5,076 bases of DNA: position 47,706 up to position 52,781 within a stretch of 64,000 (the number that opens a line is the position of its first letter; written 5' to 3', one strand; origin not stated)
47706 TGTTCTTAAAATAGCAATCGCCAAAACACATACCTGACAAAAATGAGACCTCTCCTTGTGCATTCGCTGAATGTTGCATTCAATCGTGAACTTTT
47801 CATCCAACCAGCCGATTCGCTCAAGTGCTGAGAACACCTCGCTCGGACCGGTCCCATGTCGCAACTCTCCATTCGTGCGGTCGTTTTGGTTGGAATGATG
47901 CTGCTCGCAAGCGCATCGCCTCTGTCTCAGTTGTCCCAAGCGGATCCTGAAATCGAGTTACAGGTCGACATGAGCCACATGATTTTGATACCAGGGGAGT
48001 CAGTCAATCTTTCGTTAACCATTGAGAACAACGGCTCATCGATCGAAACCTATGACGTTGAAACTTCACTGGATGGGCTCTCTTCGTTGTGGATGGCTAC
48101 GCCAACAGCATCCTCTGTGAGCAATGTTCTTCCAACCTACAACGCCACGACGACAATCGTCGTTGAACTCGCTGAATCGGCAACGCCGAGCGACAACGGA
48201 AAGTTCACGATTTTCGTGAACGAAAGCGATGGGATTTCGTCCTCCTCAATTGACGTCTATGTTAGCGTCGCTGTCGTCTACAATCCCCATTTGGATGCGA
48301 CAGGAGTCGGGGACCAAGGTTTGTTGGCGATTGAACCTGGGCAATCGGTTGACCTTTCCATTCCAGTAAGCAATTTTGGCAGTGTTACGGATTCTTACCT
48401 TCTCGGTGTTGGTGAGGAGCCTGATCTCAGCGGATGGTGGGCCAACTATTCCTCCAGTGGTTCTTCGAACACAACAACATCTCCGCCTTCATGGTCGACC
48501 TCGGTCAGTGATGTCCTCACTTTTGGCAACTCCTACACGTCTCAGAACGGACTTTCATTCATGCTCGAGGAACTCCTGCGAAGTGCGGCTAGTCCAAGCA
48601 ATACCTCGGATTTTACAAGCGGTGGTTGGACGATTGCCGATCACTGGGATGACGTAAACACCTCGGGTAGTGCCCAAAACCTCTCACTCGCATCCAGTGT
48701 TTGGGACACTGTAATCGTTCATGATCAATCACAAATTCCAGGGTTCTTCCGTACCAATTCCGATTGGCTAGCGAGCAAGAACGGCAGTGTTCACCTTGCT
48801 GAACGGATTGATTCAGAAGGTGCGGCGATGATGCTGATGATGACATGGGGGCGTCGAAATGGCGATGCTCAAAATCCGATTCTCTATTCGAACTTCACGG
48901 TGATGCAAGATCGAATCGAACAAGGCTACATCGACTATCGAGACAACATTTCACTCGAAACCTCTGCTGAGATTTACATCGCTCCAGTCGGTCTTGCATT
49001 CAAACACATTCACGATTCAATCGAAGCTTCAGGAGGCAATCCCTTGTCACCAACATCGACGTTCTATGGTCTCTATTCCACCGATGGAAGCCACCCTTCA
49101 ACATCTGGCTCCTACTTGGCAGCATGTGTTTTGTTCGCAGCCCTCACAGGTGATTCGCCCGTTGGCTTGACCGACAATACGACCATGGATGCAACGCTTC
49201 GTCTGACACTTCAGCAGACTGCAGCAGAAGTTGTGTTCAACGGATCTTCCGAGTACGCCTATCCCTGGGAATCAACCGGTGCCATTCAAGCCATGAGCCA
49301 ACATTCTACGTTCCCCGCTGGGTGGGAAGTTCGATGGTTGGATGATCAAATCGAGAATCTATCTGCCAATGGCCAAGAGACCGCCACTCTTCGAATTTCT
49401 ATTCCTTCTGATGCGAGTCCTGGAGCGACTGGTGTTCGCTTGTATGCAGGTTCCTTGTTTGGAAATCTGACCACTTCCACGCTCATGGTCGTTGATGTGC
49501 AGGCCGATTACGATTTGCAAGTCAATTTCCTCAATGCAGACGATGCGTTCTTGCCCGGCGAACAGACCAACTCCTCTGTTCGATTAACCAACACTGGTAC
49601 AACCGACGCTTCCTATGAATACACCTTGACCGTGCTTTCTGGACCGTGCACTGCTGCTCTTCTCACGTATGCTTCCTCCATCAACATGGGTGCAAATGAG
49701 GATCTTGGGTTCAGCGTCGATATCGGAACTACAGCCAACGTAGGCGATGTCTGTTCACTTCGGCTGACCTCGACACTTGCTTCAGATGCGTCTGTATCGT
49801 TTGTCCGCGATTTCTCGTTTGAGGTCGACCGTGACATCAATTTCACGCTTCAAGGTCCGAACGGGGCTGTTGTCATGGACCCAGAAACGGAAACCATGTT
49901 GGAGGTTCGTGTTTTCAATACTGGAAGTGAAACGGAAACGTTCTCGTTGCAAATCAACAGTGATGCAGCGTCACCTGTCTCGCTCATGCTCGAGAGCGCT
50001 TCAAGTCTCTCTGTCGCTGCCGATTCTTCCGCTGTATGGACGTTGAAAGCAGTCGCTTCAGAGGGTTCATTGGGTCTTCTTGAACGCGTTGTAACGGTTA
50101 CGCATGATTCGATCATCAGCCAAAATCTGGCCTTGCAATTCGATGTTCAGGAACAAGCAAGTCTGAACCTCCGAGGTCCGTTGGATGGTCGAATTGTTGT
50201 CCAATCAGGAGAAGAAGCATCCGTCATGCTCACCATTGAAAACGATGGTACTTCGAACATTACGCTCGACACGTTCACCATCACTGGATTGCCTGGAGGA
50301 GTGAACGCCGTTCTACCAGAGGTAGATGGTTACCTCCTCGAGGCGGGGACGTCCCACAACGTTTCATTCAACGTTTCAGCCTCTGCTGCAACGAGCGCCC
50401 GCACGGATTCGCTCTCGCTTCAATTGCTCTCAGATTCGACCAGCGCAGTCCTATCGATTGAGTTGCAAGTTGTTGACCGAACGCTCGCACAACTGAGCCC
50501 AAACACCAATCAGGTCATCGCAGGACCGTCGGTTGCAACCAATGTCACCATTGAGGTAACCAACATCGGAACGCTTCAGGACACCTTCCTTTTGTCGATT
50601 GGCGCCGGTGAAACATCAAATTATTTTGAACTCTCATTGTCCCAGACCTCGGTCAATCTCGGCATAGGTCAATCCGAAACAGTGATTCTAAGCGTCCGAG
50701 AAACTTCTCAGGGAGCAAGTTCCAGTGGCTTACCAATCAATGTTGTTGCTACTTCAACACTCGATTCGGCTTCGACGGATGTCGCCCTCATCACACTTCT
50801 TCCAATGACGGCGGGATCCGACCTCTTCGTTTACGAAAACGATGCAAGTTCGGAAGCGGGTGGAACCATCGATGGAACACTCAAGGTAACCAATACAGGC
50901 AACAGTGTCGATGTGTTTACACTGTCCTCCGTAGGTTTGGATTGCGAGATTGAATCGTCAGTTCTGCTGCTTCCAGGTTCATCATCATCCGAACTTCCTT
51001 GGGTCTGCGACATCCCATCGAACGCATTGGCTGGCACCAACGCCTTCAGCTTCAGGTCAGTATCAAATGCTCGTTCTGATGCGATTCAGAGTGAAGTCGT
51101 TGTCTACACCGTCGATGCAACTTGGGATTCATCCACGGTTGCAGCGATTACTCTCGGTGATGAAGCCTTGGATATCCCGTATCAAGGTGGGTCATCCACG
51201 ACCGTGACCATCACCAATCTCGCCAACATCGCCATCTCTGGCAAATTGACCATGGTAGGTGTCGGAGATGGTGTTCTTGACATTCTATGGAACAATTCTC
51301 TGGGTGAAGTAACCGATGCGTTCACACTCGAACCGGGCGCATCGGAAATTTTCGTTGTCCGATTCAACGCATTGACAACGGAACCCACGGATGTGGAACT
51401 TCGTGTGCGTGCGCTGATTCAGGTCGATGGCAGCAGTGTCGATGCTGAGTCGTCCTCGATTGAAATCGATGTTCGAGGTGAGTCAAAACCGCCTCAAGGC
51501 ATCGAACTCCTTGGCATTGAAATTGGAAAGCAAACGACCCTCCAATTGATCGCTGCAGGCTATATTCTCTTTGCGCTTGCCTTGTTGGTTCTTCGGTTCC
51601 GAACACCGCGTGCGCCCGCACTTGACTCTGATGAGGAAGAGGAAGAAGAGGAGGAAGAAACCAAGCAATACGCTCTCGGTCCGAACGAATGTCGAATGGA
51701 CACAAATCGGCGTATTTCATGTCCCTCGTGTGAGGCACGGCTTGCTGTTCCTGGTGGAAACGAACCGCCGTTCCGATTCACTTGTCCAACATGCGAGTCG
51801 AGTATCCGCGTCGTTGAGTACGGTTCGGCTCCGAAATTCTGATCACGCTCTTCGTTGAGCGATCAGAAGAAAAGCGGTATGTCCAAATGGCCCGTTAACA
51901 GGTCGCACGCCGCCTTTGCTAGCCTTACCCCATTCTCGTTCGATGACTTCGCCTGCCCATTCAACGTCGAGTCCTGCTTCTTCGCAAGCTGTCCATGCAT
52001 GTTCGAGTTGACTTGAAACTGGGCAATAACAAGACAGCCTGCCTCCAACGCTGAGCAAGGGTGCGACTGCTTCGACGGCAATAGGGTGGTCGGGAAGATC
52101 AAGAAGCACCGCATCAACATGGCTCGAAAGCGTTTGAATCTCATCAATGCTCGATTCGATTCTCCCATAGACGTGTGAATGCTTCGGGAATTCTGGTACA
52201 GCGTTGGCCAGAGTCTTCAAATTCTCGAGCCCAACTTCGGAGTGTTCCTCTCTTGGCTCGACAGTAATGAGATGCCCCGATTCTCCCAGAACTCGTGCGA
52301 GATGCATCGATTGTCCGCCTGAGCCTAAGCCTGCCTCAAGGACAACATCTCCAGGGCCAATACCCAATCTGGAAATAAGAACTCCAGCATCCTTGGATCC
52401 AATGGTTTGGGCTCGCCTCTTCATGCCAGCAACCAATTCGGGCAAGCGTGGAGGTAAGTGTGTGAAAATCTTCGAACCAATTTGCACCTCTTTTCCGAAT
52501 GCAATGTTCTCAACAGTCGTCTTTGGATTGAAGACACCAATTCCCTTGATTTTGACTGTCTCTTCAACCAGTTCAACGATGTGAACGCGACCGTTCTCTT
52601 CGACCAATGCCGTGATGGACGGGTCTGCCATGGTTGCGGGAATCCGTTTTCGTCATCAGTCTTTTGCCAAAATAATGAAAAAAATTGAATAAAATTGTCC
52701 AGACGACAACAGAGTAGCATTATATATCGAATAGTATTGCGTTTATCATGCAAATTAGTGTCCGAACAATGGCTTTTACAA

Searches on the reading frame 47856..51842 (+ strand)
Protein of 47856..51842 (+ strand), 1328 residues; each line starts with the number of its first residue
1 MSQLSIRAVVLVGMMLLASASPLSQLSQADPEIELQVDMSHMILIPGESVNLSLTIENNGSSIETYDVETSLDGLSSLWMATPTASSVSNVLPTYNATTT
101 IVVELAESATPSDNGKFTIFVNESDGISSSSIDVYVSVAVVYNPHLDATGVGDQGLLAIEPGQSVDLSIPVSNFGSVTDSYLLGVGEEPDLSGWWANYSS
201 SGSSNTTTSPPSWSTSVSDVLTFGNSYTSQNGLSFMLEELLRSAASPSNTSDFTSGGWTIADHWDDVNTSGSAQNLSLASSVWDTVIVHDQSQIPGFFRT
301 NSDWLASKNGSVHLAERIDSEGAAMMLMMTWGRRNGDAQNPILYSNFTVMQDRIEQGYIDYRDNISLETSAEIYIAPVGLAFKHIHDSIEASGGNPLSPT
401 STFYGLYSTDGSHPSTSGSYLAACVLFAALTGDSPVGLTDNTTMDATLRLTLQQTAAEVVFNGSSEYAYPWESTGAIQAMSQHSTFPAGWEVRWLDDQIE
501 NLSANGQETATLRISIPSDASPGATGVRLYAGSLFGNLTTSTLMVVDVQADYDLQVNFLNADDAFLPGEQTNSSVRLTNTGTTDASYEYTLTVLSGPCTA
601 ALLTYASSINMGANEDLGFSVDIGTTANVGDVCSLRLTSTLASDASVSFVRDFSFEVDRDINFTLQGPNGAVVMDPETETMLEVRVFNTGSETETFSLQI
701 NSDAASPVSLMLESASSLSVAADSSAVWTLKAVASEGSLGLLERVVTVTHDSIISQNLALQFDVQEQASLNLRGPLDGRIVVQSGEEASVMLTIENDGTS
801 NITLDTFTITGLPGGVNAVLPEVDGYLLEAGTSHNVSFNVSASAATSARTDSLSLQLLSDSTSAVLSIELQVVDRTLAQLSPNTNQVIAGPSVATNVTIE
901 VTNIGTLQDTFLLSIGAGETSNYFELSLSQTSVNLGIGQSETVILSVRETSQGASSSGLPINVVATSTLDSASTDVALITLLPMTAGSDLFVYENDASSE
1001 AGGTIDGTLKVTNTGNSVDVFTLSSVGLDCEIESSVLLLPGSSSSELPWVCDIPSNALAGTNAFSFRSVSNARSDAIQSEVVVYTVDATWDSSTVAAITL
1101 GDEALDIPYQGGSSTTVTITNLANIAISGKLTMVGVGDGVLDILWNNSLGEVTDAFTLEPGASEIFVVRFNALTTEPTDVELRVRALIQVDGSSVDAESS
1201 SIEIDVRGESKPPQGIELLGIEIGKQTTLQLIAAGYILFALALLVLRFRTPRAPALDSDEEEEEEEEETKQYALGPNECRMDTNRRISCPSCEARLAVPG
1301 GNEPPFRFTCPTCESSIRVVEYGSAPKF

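Call 62: search_protein_families(library=pfam, proteins=[window:47856-51842:+], max_evalue=0.001)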
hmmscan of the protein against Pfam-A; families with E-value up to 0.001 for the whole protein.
window:47856-51842:+ (1328 aa): 4 families
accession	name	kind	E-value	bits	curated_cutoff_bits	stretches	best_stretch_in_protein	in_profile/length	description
PF10633.15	NPCBM_assoc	-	1.5e-10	41.5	24.4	1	477-531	21-75/78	NPCBM-associated, NEW3 domain of alpha-galactosidase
PF23619.1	Ig_VWA7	-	2.2e-05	25.1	27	0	42-73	10-40/104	VWA7 Ig-like domain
PF23548.1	Zn_ribbon_FGT1_2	-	4.8e-05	23.3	27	1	1286-1319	2-32/35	FORGETTER1 second zinc ribbon domain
PF16227.11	DUF4886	-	5.7e-05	22.7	26.7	0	277-456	77-238/242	Domain of unknown function (DUF4886)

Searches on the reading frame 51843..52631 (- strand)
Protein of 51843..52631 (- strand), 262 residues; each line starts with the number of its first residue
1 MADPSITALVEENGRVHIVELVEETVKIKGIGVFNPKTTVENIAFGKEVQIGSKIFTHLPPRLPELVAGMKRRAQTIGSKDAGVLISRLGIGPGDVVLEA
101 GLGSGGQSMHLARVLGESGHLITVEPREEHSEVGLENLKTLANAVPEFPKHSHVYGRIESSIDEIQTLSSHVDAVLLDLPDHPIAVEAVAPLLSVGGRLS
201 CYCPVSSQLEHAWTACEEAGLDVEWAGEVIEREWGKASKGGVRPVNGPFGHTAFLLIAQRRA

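Call 61: search_protein_families(library=pfam, proteins=[window:51843-52631:-], max_evalue=0.001)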
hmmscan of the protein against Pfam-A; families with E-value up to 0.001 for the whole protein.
window:51843-52631:- (262 aa): 2 families
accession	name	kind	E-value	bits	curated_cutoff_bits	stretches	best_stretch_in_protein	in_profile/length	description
PF08704.16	GCD14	-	1.7e-17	64.4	26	1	63-233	9-176/247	tRNA methyltransferase complex GCD14 subunit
PF01135.25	PCMT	-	0.00031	21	20.3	1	85-142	65-122/210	Protein-L-isoaspartate(D-aspartate) O-methyltransferase (PCMT)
